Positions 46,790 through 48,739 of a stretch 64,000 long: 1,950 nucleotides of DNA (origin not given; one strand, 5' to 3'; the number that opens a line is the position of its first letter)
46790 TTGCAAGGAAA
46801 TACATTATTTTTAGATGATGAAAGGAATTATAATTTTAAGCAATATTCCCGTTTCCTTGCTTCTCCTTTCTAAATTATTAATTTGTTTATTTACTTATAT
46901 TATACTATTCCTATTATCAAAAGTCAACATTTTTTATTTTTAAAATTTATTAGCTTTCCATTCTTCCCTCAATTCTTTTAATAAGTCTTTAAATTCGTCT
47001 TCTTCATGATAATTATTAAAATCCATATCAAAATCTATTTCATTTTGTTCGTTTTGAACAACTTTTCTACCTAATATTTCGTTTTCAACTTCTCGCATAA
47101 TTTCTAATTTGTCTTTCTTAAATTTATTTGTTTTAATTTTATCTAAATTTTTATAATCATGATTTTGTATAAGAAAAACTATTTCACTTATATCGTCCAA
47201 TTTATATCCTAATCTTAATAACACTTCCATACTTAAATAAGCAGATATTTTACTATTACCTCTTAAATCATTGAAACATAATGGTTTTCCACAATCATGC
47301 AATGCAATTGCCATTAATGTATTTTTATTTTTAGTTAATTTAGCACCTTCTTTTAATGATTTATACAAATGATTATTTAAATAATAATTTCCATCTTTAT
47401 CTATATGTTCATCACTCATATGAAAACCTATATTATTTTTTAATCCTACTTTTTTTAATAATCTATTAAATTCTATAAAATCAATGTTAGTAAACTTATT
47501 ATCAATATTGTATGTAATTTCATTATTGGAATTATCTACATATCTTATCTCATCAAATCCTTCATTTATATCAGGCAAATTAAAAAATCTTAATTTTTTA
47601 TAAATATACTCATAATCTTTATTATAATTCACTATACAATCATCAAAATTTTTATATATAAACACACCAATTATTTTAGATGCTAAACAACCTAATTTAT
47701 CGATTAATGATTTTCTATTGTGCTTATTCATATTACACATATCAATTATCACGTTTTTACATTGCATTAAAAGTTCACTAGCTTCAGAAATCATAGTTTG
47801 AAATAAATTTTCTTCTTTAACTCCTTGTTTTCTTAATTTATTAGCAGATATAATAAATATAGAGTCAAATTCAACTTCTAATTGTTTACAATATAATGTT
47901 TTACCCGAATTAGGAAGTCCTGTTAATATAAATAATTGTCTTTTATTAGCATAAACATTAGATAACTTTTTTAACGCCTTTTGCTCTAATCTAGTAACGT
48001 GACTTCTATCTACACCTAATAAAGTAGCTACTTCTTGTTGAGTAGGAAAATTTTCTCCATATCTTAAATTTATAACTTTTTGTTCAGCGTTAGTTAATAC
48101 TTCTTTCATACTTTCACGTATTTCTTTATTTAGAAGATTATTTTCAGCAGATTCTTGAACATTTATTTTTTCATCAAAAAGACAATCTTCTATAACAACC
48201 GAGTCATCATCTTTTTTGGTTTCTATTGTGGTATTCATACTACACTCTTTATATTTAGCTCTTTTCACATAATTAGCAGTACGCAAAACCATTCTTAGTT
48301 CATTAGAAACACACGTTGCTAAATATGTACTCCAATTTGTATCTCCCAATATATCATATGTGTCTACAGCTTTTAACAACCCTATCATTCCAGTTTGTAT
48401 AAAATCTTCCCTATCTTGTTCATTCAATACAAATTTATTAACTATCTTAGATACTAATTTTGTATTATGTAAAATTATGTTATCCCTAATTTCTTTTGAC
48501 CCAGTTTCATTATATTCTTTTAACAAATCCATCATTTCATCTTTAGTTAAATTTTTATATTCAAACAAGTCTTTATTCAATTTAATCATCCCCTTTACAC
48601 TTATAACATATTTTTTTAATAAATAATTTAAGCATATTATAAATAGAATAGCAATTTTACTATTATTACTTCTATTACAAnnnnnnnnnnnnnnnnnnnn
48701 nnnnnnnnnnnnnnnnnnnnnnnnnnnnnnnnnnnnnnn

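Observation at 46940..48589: Sigma-70-type factor fused in one ORF to a P-loop kinase + HD phosphohydrolase module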

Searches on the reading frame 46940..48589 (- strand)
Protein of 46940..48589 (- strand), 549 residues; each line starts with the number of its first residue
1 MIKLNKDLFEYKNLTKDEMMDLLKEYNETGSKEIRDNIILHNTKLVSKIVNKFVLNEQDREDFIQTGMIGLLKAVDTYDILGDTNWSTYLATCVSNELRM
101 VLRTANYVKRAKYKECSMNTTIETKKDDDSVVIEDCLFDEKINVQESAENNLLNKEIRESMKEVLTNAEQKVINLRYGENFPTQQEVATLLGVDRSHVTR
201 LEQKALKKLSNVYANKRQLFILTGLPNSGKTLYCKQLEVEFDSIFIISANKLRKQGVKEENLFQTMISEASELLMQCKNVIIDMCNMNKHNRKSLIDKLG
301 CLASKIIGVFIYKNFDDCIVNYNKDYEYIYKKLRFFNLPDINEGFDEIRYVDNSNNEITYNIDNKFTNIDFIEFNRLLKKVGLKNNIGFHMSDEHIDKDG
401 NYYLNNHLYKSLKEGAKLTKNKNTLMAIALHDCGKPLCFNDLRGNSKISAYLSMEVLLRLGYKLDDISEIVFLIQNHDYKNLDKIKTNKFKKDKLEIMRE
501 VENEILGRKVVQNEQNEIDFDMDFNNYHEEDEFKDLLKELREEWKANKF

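Call 4: search_protein_families(library=ncbifam, proteins=[window:46940-48589:-], max_evalue=1)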
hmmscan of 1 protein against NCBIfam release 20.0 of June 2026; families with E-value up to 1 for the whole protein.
window:46940-48589:- (549 aa): 55 families (the best 25 are shown)
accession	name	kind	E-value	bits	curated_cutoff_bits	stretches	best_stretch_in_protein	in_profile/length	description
NF004471.0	PRK05803.1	subfamily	1.3e-40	139.1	252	1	13-215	31-230/235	RNA polymerase sporulation sigma factor SigK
TIGR02846.1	spore_sigmaK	equivalog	2.5e-35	122.1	298.65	1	14-213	30-226/227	RNA polymerase sporulation sigma factor SigK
NF006158.0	PRK08301.1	equivalog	7.9e-27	94.2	339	1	14-210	41-234/241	RNA polymerase sporulation sigma factor SigE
TIGR02937.1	sigma70-ECF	superfamily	1.8e-25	89.5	42.9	1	35-211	3-163/165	sigma-70 family RNA polymerase sigma factor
TIGR02980.1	SigBFG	subfamily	3.1e-25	89.2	234.35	2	32-106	2-76/227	SigB/SigF/SigG family RNA polymerase sigma factor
TIGR02835.1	spore_sigmaE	equivalog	1e-24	87.3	348.6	1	14-210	34-227/234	RNA polymerase sporulation sigma factor SigE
NF004052.0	PRK05572.1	subfamily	6.4e-24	84.8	311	2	10-113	10-112/252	SigF/SigG family RNA polymerase sporulation sigma factor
TIGR02885.1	spore_sigF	equivalog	2.9e-23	82.9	321.45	2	27-112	5-90/231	RNA polymerase sporulation sigma factor SigF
TIGR02941.1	Sigma_B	equivalog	1.3e-22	80.5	315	2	12-104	8-100/255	RNA polymerase sigma factor SigB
NF006071.0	PRK08215.1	equivalog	6.2e-21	75.1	372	2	14-109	19-113/258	RNA polymerase sporulation sigma factor SigG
TIGR02850.1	spore_sigG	equivalog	8.2e-19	68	457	2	14-109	16-110/254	RNA polymerase sporulation sigma factor SigG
NF005644.0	PRK07408.1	subfamily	1e-15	58.1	261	2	12-106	6-101/258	RNA polymerase sigma factor SigF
TIGR02393.1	RpoD_Cterm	equivalog_domain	1.7e-15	57.3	354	2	94-215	109-230/238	RNA polymerase sigma factor RpoD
NF004935.0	PRK06288.1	equivalog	4e-15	56.2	343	2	10-111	10-114/270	RNA polymerase sigma factor WhiG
NF041931.2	MzaA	equivalog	1.2e-14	54.1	800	2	27-89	469-531/726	MZA anti-phage system associated sigma-70 family RNA polymerase sigma factor MzaA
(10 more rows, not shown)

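Call 5: search_protein_families(library=phrogs, proteins=[window:46940-48589:-], max_evalue=0.1)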
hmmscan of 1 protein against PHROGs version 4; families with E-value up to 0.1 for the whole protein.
window:46940-48589:- (549 aa): 11 families
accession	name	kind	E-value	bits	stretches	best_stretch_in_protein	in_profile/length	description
phrog_351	-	transcription regulation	1.4e-33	117.5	1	10-220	481-733/928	RNA polymerase sigma factor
phrog_1740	-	transcription regulation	1.2e-13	51.5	1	15-214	37-217/567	RNA polymerase sigma factor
phrog_6931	-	unknown function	4.1e-08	33.8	2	203-348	169-336/343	-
phrog_3512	-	transcription regulation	9.5e-07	30.1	1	164-215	65-115/130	sigma factor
phrog_11138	-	unknown function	1.3e-06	29.8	1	108-215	38-141/142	-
phrog_2071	-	other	3.7e-05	24.7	1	214-299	13-105/282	ATPase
phrog_505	-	other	0.00061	20.3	1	218-298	3-96/295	polynucleotide kinase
phrog_2339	-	DNA, RNA and nucleotide metabolism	0.011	16.7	1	182-210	39-67/98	HTH DNA binding protein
phrog_4581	-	head and packaging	0.011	16.1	1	207-242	114-149/395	terminase small subunit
phrog_1190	-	transcription regulation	0.012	16.3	1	143-219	87-163/167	RNA polymerase sigma factor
phrog_38492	-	unknown function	0.064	14.5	0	163-204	25-65/69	-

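Call 6: search_protein_families(library=pfam, proteins=[window:46940-48589:-], max_evalue=1)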
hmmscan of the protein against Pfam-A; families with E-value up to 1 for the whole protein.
window:46940-48589:- (549 aa): 18 families
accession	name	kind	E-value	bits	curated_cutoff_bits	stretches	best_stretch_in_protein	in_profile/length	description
PF04542.20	Sigma70_r2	-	6.2e-10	39.2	24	1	39-105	2-68/71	Sigma-70 region 2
PF04545.22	Sigma70_r4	-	3e-09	36.7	24.1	1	164-209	4-48/50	Sigma-70, region 4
PF08433.16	KTI12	-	7.6e-05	22.8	22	1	219-298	3-92/271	Chromatin associated protein KTI12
PF13671.12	AAA_33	-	0.0016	19.2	27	1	219-296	1-89/143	AAA domain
PF09439.16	SRPRB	-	0.0028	17.5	25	0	421-463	2-44/178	Signal recognition particle receptor beta subunit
PF01966.28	HD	-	0.011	16.5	22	1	418-471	15-82/116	HD domain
PF08281.18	Sigma70_r4_2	-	0.015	15.3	25.7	1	163-209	9-54/54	Sigma-70, region 4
PF13173.12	AAA_14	-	0.025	15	27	1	217-283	2-69/129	AAA domain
PF19975.5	DO-GTPase1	-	0.034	13.9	27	1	221-241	1-21/271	Double-GTPase 1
PF01381.28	HTH_3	-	0.042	14.3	23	1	183-203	11-31/55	Helix-turn-helix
PF13560.12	HTH_31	-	0.087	13.6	27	1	183-203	16-36/64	Helix-turn-helix domain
PF22233.2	PhyR_sigma-like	-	0.11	12.8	27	1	180-210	19-48/50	Response regulator PhyR, sigma-like domain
PF12728.13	HTH_17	-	0.13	12.9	27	0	183-201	3-21/51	Helix-turn-helix domain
PF00004.35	AAA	-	0.14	13.1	21.2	1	221-274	2-57/131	ATPase family associated with various cellular activities (AAA)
PF13744.12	HTH_37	-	0.14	12.4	27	1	183-210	33-60/80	Helix-turn-helix domain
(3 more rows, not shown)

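Call 12: search_dna_similar(query=window:46940-48589:-, collection=phages, mode=protein, max_rows=40)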
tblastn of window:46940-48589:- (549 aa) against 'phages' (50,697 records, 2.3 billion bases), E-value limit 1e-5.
Records with a match: 131; places in all: 150; records where one place covers at least 80% of the query: 0.
Best place of each record, by identity: <60% 131.
By first word of the organism name: Bacillus 90; Bacteriophage 38; Phage 1; Lysinibacillus 1; Xanthomonas 1.
By host as written in the record: - 40; Bacillus cereus 20; Bacillus subtilis BEST7003 10; Bacillus subtilis 9; Bacillus sp. 4; Bacillus anthracis Sterne 4; Bacillus megaterium 4; Bacillus anthracis 3; and 25 more.
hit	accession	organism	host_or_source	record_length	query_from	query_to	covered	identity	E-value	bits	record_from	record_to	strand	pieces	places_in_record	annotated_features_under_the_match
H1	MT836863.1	Bacteriophage sp.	human fecal samples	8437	14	214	37%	36.9%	1e-23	112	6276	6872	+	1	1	record has no annotation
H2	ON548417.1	Bacillus phage vB_BanS-Thrax1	Bacillus anthracis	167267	187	479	53%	24.3%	6e-7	59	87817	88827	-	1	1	polynucleotide kinase | RNA ligase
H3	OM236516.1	Bacillus phage FADO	Bacillus subtilis BEST7003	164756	207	479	50%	25.6%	1e-9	67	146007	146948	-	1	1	hypothetical protein | homing endonuclease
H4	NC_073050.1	Bacillus phage FADO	Bacillus subtilis BEST7003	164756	207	479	50%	25.6%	1e-9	67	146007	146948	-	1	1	hypothetical protein | homing endonuclease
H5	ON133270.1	Bacillus phage 2S-4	Rosselomorea vietnamensis FJAT-46955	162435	207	479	50%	25.0%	5e-9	66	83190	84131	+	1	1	none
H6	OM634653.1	Bacillus phage vB_BsuS_PJN02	Bacillus subtilis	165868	207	479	50%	25.0%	5e-9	66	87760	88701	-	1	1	polynucleotide kinase | endonuclease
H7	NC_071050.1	Bacillus phage vB_BsuS_PJN02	Bacillus subtilis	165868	207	479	50%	25.0%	5e-9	66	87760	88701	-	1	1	ATPase | homing endonuclease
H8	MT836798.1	Bacteriophage sp.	human fecal samples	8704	19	209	35%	35.5%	2e-18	96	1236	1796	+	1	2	record has no annotation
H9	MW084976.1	Bacillus phage Kirov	Bacillus cereus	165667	216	479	48%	25.6%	2e-10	70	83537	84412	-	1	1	polynucleotide kinase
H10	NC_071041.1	Bacillus phage Kirov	Bacillus cereus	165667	216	479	48%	25.6%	2e-10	70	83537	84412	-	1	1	ATPase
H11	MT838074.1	Bacteriophage sp.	human fecal samples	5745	35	222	34%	35.6%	2e-24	114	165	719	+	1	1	record has no annotation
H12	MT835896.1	Bacteriophage sp.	human fecal samples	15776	28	212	34%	36.2%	3e-22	107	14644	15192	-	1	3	record has no annotation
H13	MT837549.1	Bacteriophage sp.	human fecal samples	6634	7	245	44%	27.6%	2e-10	70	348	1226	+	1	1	record has no annotation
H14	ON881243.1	Bacillus phage PK-3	Bacillus sp.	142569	210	479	49%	24.4%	1e-9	67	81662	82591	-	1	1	AAA family ATPase | RnlA family RNA ligase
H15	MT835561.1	Bacteriophage sp.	human fecal samples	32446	22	209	34%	34.7%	5e-17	91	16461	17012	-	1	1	record has no annotation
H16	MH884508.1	Bacillus phage vB_BcoS-136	Bacillus cohnii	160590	218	479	48%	24.8%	8e-9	65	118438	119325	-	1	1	polynucleotide kinase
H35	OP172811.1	Lysinibacillus phage LC76P1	Lysinibacillus capsici DO76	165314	218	477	47%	23.4%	3e-7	60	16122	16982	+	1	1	hypothetical protein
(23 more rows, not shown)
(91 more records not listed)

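Call 13: find_homologous_proteins(query=window:46940-48589:-, max_evalue=0.00001)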
Query window:46940-48589:- (549 aa): 1 proteins with E <= 0.00001 among 8000 candidates.
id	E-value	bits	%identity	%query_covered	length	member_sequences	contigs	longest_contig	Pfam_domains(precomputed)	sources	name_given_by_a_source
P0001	0.0e+0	1177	97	100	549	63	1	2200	PF04545.23,PF04542.21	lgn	-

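Call 15: list_cluster_members(proteins=[P0001, window:46940-48589:-])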
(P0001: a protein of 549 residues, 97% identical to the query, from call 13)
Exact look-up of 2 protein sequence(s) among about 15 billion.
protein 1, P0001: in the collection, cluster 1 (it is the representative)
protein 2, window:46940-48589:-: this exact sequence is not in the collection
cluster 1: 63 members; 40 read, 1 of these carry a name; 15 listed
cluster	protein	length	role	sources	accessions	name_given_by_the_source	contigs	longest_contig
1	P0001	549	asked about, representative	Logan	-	-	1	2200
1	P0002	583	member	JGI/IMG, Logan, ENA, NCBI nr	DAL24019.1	RNA polymerase sporulation-specific sigma factor | MAG TPA_asm: DNA directed RNA polymerase subunit [Caudoviricetes sp.]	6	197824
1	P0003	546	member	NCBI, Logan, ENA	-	-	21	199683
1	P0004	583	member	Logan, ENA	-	-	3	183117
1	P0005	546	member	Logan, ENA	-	-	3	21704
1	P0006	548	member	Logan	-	-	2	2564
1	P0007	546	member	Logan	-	-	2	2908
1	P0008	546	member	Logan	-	-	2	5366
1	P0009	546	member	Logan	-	-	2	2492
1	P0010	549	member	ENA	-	-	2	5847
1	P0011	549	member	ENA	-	-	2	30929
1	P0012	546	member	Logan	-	-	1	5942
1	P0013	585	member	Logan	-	-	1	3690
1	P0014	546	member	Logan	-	-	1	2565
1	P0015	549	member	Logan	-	-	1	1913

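Call 19: find_encoding_contigs(protein=P0003, flank=6000, max_places=4)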
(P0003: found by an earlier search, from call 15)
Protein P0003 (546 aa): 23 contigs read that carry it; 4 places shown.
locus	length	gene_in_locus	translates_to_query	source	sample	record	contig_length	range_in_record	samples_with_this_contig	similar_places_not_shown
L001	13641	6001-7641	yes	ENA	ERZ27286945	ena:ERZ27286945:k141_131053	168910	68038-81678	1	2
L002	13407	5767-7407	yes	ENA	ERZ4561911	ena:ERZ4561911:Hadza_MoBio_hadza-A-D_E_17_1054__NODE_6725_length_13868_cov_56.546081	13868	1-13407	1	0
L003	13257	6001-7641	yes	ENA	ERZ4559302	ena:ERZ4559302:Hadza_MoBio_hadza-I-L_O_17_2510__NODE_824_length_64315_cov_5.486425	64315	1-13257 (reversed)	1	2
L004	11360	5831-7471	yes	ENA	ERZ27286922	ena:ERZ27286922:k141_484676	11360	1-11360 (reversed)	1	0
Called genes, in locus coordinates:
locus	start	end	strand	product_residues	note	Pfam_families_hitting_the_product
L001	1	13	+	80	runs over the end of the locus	-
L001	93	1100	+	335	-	PF27337:YorF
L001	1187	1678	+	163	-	-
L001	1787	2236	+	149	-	-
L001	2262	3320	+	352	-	PF13479:AAA_24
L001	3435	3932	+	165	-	PF00805:Pentapeptide, PF19062:DUF5758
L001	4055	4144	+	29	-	-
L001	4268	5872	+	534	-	PF02127:Peptidase_M18, PF05343:Peptidase_M42 (weak)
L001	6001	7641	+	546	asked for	PF04542:Sigma70_r2, PF04545:Sigma70_r4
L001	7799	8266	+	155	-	-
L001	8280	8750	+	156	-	PF00075:RNase_H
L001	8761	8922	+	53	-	-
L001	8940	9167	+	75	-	-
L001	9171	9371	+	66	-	-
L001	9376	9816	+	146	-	-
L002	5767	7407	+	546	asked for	PF04542:Sigma70_r2, PF04545:Sigma70_r4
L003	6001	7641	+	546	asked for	PF04542:Sigma70_r2, PF04545:Sigma70_r4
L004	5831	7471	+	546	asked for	PF04542:Sigma70_r2, PF04545:Sigma70_r4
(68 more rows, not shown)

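Call 27: search_protein_representatives(protein=window:46940-48589:-)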
Query: 549 residues. Proteins with E-value up to 0.001 (for the whole library): 15164; up to 1e-10: 1617; up to 1e-30: 3. The best 150 are listed.
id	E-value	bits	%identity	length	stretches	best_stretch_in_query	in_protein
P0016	5.0e-70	253.0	95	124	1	426-549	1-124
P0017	7.2e-51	189.8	49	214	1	5-212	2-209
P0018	5.8e-32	127.5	40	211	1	4-210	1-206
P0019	2.5e-28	115.5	34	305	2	28-211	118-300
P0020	3.4e-26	108.4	38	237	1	14-210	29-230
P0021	6.5e-26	107.5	37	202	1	12-211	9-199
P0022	8.8e-26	107.1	34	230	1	15-213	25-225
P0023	3.5e-25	105.1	37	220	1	28-213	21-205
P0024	4.6e-25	104.7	39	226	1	14-213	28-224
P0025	8.0e-25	103.9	36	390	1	12-279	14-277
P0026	9.5e-25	103.7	38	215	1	12-212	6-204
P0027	9.6e-25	103.7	37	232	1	21-211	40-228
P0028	1.9e-24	102.6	37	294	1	14-211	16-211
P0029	3.1e-24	102.0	33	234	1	15-211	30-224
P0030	3.2e-24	101.9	36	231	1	14-211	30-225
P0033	3.7e-24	101.7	35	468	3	12-218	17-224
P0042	3.9e-23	98.3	36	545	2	12-215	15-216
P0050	1.2e-22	96.8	30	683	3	7-214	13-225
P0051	1.5e-22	96.4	38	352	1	27-212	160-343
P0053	1.8e-22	96.2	26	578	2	38-212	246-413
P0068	1.9e-21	92.8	33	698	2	14-214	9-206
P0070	2.3e-21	92.5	33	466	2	14-217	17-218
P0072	2.9e-21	92.2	34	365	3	29-126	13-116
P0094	1.8e-20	89.6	35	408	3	13-214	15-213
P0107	4.2e-20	88.3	35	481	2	12-214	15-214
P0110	4.6e-20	88.2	35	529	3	14-220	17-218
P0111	5.0e-20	88.1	34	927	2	5-213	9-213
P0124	1.1e-19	87.0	34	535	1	12-211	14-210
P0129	1.5e-19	86.6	30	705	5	3-215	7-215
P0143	3.2e-19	85.4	34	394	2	8-111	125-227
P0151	4.1e-19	85.1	32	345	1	13-212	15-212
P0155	4.8e-19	84.9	36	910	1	19-210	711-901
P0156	4.8e-19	84.8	35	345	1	4-210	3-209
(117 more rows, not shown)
